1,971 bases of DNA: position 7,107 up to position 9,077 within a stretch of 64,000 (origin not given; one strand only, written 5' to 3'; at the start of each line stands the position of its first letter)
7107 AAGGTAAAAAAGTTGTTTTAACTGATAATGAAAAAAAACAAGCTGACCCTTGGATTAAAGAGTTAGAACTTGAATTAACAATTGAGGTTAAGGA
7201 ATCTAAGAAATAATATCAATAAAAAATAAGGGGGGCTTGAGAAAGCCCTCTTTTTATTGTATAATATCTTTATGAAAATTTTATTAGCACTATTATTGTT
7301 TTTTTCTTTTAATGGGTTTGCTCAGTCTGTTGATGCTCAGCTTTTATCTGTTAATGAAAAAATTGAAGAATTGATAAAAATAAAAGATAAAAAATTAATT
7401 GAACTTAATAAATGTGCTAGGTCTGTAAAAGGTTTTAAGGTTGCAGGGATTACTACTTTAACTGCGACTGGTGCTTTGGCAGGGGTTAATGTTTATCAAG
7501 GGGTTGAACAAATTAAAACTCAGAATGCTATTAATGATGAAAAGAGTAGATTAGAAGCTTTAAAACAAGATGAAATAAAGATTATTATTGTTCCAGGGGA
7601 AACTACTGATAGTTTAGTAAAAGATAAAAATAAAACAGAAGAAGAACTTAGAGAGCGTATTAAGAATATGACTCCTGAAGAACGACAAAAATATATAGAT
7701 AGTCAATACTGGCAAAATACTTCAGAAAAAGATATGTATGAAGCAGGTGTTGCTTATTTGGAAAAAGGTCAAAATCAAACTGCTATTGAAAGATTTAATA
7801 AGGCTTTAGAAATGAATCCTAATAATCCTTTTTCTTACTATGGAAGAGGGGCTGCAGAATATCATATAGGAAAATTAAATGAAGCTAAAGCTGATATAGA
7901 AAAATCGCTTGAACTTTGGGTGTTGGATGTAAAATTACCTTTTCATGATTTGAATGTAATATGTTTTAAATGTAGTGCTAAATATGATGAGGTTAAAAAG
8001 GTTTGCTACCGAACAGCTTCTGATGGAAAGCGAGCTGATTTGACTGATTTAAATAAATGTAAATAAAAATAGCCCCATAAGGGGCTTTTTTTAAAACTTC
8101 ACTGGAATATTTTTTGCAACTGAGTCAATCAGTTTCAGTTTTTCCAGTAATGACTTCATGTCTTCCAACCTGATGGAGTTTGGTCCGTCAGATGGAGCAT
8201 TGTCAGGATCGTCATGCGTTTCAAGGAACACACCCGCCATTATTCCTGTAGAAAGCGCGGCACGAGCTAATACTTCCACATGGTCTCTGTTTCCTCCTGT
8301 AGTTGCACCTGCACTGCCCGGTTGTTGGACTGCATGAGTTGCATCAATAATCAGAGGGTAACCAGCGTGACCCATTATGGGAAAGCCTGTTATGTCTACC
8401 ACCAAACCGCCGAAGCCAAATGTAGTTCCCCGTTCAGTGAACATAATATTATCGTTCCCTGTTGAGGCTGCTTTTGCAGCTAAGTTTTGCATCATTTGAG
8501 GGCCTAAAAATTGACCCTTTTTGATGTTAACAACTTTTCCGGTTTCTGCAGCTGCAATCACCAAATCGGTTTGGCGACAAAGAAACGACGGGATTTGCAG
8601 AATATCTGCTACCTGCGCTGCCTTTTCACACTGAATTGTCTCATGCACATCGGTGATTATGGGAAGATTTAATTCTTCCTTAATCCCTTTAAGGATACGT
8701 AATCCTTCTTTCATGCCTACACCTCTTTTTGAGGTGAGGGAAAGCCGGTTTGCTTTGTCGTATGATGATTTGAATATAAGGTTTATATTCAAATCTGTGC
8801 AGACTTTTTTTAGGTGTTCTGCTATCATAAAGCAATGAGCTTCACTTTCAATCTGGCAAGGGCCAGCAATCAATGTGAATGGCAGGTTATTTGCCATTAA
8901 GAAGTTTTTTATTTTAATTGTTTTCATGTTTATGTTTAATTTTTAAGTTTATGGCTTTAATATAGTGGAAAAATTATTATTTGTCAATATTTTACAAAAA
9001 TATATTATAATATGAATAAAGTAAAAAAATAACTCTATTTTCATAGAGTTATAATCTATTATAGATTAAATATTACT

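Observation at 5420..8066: Tandem paralogous family of secreted proteins sharing a K-C...glycine-zipper helix module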

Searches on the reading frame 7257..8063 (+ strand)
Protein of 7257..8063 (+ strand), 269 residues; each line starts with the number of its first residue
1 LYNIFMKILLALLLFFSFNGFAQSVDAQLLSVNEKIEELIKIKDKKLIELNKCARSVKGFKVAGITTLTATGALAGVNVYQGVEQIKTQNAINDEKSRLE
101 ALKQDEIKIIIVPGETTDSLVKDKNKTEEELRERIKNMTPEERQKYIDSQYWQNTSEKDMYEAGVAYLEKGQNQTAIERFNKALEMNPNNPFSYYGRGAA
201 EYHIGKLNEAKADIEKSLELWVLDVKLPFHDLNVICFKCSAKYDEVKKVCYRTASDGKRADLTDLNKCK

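Call 4: search_protein_families(library=pfam, proteins=[window:7257-8063:+], max_evalue=1)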
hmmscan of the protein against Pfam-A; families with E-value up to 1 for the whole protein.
window:7257-8063:+ (269 aa): 14 families
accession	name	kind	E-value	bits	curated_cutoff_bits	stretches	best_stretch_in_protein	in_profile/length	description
PF07719.23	TPR_2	-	2.4e-10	40.1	27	2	160-190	4-34/34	Tetratricopeptide repeat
PF00515.34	TPR_1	-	2.5e-10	40.1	27.8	2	164-190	8-34/34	Tetratricopeptide repeat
PF13414.12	TPR_11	-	2.8e-09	37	26.8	1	166-202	3-39/42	TPR repeat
PF13431.12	TPR_17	-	5.1e-08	33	24.4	1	180-211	2-33/34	Tetratricopeptide repeat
PF13181.12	TPR_8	-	3e-07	30.5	25.7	2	161-190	5-34/34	Tetratricopeptide repeat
PF13424.12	TPR_12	-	1.1e-05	25.9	30.1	1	161-186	49-74/77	Tetratricopeptide repeat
PF13432.12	TPR_16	-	3.9e-05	24.4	32.7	1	161-210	1-50/65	Tetratricopeptide repeat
PF14559.12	TPR_19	-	0.00092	19.9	25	1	168-212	2-46/68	Tetratricopeptide repeat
PF13174.12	TPR_6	-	0.002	19.1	26.3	1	160-189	3-32/33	Tetratricopeptide repeat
PF13371.12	TPR_9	-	0.0044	17.4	35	1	166-218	4-56/73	Tetratricopeptide repeat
PF13428.12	TPR_14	-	0.01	16.9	23.5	1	163-196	7-40/44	Tetratricopeptide repeat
PF12895.13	ANAPC3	-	0.074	13.8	27.2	1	154-212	20-77/82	Anaphase-promoting complex, cyclosome, subunit 3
PF23768.1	DUF7167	-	0.1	13.1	24.4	1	134-154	25-45/60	Domain of unknown function (DUF7167)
PF14163.11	SieB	-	0.42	10.6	26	0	123-144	63-84/147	Super-infection exclusion protein B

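Call 5: search_protein_families(library=ncbifam, proteins=[window:7257-8063:+], max_evalue=1)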
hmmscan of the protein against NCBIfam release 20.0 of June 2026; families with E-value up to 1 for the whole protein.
window:7257-8063:+ (269 aa): 16 families
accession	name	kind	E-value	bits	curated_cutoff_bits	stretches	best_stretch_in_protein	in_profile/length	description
TIGR00990.1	3a0801s09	subfamily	1.1e-07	30.9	757.25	1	167-240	375-447/615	mitochondrial import receptor subunit TOM70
NF008391.2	PRK11189.1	equivalog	2.3e-07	30.6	250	1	164-217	106-159/297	lipoprotein NlpI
NF040959.1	MamA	equivalog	1.4e-06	27.9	200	1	154-220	68-134/204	magnetosome protein MamA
TIGR02521.1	type_IV_pilW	equivalog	1.8e-05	24.4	154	1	153-220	27-94/234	type IV pilus biogenesis/stability protein PilW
NF047507.1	TPR_BatC_Lepto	exception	2e-05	24.2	175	2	149-190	88-129/214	TPR repeat-containing protein BatC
TIGR02917.1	PEP_TPR_lipo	equivalog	0.00013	20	312.2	1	163-218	369-424/899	XrtA/PEP-CTERM system TPR-repeat protein PrsT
TIGR02552.1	LcrH_SycD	equivalog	0.00086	19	104.8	1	160-218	55-113/136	SycD/LcrH family type III secretion system chaperone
NF002725.1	PRK02603.1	equivalog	0.0021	18.1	143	1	159-222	74-144/173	photosystem I assembly protein Ycf3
NF041522.1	TPR_sll0314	equivalog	0.0032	16.7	225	1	165-219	188-242/275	Sll0314/Alr1548 family TPR repeat-containing protein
NF033762.1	social_mot_Tgl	equivalog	0.0047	16.3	225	1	159-220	33-95/252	social motility TPR repeat lipoprotein Tgl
TIGR02795.1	tol_pal_ybgF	equivalog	0.0052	17.4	90.1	1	157-218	2-59/119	tol-pal system protein YbgF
NF047371.1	FlcA_CTERM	equivalog_domain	0.0095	14.4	300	1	105-210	390-492/646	periplasmic flagellar collar protein FlcA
NF033920.0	C39_PA2778_fam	equivalog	0.011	15.2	150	1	154-219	153-218/255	PA2778 family cysteine peptidase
TIGR03302.1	OM_YfiO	subfamily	0.012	15.1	81.4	1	153-215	29-94/239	outer membrane protein assembly factor BamD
TIGR04510.1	mod_pep_cyc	subfamily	0.03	12.8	400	1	110-217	349-458/814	putative peptide modification system cyclase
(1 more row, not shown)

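Call 49: search_protein_families(library=phrogs, proteins=[window:7272-8063:+], max_evalue=0.01)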
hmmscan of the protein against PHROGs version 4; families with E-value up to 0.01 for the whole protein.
window:7272-8063:+ (264 aa): 2 families
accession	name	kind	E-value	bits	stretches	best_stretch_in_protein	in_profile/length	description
phrog_7590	-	unknown function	5.8e-07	30.5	1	158-214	127-185/234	-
phrog_34292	-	unknown function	0.0059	17.7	0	122-146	4-28/45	-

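Call 77: predict_structure(alignment_id=A7)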
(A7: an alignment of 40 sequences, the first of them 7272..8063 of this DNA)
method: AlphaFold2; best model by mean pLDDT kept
length: 264 residues; sequences in the alignment: 40
mean_pLDDT: 65.1   pTM: 0.30
mean pLDDT of the five models: 65.1, 64.7, 62.8, 59.6, 57.6
residues with pLDDT >= 90: 28; 70-90: 102; 50-70: 49; < 50: 85
segments of 3 or more residues with pLDDT < 50: 63-74, 100-119, 212-249, 253-264
pLDDT, mean of each block of 10 residues (from residue 1): 83 76 93 98 94 63 47 47 70 64 39 44 79 87 74 76 78 80 68 68 63 39 41 41 46 47 39
secondary structure, 60 per line:
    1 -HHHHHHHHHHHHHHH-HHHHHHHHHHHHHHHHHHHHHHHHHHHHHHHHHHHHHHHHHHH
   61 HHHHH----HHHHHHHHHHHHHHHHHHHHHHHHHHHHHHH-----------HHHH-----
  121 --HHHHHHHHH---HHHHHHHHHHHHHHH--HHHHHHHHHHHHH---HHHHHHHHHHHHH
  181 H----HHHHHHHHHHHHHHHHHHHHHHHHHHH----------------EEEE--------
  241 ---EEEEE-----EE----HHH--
elements in order: H2-16 H18-65 H70-100 H112-115 H123-131 H135-149 H152-164 H168-181 H186-212 E229-232 E244-248

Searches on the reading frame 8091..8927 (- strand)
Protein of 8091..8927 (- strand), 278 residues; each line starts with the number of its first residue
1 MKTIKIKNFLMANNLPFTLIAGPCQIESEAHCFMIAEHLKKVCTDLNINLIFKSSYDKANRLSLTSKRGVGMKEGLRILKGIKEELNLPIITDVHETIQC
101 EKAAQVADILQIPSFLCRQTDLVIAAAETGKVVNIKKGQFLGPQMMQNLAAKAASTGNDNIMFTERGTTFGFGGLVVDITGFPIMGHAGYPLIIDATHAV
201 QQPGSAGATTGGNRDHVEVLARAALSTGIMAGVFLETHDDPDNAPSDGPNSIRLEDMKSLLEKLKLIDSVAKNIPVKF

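Call 11: find_encoding_contigs(protein=window:8091-8927:-, flank=10000, max_places=4)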
Protein window:8091-8927:- (278 aa): no gene with exactly this product is on record in the collection.
